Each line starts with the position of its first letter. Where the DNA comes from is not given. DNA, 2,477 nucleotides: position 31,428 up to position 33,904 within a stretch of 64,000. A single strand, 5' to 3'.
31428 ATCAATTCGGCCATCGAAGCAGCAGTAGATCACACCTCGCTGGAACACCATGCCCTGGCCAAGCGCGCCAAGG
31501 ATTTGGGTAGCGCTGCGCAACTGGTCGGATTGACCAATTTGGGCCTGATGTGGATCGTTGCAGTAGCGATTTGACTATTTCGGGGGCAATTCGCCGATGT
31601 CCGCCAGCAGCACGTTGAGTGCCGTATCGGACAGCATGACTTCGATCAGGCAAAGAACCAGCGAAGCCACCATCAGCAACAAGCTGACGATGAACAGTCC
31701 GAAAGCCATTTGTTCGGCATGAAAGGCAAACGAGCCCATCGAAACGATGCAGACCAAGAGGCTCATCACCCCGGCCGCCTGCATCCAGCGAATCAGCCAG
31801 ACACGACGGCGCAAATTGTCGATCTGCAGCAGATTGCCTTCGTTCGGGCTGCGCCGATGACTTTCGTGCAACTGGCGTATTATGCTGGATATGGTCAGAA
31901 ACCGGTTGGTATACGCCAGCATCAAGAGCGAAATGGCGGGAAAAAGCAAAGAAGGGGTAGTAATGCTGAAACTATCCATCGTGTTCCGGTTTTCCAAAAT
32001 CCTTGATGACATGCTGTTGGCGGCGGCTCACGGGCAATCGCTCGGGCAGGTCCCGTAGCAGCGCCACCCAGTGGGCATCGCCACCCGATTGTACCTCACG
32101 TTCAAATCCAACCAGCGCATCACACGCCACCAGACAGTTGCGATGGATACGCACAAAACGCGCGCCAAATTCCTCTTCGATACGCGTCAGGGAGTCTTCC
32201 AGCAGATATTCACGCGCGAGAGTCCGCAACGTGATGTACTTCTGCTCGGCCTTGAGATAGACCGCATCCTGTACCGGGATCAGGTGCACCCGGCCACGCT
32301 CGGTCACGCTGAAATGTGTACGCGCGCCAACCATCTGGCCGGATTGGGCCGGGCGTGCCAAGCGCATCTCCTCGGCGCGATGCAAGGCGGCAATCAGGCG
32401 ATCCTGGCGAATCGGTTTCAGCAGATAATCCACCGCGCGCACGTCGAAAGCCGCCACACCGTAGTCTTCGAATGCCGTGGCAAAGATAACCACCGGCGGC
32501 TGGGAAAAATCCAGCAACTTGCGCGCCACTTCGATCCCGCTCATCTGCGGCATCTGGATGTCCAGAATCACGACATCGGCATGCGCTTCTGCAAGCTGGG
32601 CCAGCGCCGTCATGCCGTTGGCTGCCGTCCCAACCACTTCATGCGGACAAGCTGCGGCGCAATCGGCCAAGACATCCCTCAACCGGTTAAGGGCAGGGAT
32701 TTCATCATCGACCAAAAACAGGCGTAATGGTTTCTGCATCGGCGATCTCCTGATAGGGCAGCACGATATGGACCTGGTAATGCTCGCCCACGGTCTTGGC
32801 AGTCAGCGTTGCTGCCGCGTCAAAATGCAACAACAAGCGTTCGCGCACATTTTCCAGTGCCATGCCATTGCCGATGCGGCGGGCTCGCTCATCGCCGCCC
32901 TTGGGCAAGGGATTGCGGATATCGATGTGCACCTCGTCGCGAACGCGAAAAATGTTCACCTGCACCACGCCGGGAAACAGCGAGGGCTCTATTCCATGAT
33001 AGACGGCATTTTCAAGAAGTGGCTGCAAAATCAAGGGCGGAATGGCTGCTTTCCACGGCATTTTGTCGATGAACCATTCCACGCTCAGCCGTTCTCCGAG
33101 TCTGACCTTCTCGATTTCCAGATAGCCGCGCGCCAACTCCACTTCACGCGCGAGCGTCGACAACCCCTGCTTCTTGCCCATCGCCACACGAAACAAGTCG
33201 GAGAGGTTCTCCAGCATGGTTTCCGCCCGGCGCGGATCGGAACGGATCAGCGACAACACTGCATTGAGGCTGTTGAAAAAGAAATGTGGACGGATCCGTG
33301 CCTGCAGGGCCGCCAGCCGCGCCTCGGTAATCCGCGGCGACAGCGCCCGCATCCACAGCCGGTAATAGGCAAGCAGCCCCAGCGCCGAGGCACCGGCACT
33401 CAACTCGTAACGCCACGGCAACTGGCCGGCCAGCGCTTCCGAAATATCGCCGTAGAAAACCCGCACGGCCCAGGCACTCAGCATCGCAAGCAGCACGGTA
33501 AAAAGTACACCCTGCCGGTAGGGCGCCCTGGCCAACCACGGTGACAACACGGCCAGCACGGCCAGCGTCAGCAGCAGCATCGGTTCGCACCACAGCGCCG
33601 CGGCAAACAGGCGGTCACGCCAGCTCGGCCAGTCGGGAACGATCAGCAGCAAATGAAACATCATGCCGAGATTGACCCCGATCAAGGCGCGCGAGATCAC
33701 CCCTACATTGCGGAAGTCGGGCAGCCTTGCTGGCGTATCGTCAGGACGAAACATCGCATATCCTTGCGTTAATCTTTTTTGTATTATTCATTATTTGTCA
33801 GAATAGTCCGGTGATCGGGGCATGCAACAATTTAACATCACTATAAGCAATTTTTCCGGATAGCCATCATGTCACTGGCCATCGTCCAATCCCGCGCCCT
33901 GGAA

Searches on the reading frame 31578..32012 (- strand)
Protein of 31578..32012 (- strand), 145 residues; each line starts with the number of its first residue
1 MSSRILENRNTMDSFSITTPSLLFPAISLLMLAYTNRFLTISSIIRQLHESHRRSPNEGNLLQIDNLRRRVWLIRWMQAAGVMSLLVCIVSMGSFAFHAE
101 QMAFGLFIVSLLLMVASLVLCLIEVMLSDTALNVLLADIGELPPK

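Call 17: search_protein_families(library=pfam, proteins=[window:31578-32012:-], max_evalue=0.001)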
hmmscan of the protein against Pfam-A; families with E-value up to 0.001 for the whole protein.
window:31578-32012:- (145 aa): 1 family
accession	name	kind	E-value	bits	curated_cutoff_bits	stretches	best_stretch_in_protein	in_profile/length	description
PF11026.13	DUF2721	-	7.5e-33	113.6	28.3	1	18-133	2-128/129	Protein of unknown function (DUF2721)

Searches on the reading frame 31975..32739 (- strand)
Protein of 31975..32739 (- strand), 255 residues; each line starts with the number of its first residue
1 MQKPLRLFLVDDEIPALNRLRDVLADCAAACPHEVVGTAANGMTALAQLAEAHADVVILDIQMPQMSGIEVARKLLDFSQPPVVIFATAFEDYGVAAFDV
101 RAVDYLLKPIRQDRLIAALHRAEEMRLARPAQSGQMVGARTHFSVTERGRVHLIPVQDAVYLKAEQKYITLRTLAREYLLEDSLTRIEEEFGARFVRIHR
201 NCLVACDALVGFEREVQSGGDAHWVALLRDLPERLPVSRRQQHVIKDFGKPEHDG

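Call 17: search_protein_families(library=pfam, proteins=[window:31975-32739:-], max_evalue=0.001)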
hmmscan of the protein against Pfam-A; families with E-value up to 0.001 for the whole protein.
window:31975-32739:- (255 aa): 2 families
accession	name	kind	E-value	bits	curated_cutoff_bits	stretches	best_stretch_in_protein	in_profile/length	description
PF00072.30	Response_reg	-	6.2e-22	78.3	30.2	1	8-119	2-110/111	Response regulator receiver domain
PF04397.21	LytTR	-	1.4e-16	60.9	22.6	1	150-247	2-95/98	LytTr DNA-binding domain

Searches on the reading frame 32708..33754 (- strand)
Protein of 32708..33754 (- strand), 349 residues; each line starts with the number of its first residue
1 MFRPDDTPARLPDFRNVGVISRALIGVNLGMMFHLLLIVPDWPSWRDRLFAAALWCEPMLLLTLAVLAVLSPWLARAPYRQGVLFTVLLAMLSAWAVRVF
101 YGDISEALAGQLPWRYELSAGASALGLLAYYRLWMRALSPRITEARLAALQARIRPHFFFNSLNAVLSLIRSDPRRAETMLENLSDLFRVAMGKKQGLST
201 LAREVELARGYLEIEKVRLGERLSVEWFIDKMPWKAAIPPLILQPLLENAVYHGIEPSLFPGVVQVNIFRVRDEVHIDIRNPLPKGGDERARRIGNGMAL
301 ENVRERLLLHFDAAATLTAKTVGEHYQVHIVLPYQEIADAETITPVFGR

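Call 17: search_protein_families(library=pfam, proteins=[window:32708-33754:-], max_evalue=0.001)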
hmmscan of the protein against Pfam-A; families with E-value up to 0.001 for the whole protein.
window:32708-33754:- (349 aa): 1 family
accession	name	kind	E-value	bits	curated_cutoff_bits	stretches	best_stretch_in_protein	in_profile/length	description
PF06580.19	His_kinase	-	3.9e-23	81.9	25.2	1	145-223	1-81/81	Histidine kinase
